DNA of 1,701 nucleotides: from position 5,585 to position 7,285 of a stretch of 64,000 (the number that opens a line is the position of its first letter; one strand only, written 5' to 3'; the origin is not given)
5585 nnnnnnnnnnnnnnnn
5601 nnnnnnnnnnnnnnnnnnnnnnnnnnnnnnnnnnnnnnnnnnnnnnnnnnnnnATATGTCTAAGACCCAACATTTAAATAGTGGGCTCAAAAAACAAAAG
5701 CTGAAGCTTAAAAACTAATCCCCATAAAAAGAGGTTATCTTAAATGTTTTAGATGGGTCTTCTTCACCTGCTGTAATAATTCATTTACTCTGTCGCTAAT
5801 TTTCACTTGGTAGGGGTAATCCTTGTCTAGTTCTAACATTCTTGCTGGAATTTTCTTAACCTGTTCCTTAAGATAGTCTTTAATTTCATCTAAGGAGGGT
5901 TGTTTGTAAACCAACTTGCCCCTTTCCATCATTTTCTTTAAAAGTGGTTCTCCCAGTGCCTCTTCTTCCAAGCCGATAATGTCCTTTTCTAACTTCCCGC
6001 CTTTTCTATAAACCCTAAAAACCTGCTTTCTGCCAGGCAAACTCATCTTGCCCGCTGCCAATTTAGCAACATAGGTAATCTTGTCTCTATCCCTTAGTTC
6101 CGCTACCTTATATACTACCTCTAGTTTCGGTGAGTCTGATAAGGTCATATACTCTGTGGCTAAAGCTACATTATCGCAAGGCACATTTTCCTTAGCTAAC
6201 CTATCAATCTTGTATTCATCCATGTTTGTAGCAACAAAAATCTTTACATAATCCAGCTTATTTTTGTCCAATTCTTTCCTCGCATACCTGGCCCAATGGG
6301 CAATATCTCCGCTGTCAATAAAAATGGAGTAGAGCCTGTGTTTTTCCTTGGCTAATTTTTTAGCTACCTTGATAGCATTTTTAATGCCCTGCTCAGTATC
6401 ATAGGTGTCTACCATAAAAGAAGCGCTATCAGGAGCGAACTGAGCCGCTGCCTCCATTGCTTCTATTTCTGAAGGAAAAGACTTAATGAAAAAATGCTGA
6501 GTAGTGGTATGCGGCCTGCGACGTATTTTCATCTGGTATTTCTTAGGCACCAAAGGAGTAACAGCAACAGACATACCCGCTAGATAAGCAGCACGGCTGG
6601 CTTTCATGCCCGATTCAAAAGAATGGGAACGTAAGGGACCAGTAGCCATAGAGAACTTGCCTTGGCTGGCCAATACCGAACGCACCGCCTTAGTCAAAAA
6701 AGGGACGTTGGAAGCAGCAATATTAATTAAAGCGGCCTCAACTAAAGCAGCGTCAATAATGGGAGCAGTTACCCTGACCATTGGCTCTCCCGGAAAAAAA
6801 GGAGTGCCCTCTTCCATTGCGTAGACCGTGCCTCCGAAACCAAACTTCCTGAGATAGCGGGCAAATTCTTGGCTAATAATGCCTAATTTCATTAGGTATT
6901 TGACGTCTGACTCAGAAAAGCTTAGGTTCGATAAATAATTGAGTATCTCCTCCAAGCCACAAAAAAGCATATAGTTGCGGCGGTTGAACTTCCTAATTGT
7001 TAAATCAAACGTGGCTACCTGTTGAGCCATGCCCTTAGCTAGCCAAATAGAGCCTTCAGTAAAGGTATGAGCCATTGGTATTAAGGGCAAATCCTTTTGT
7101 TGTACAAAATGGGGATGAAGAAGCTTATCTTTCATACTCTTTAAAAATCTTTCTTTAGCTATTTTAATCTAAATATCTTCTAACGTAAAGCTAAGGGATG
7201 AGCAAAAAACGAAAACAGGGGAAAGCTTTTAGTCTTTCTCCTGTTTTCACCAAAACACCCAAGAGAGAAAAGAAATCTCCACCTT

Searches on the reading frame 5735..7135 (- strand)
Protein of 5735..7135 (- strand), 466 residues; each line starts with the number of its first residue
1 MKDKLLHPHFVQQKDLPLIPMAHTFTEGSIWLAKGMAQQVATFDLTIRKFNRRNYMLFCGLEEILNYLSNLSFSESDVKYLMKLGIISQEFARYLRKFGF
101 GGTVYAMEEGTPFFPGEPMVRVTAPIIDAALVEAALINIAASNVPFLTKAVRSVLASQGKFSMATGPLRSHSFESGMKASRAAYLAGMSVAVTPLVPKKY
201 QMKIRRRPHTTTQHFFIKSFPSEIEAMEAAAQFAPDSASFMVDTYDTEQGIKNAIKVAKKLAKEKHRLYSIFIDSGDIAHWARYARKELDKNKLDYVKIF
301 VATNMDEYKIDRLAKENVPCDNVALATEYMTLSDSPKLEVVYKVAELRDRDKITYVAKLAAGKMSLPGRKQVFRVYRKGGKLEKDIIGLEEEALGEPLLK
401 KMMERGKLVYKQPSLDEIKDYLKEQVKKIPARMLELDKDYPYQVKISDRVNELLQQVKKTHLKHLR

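Call 76: search_protein_families(library=pfam, proteins=[window:5735-7135:-], max_evalue=0.0001)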
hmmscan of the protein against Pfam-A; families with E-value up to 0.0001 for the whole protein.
window:5735-7135:- (466 aa): 3 families
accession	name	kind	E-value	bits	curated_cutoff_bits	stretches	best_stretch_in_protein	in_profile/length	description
PF17767.7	NAPRTase_N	-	2e-24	86.7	32.6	1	25-139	8-123/125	Nicotinate phosphoribosyltransferase (NAPRTase) N-terminal domain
PF17956.6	NAPRTase_C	-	1.4e-14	54.9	23.3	1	396-453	53-110/111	Nicotinate phosphoribosyltransferase C-terminal domain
PF02749.22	QRPTase_N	-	4.7e-06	27.2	27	0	90-139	36-77/82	Quinolinate phosphoribosyl transferase, N-terminal domain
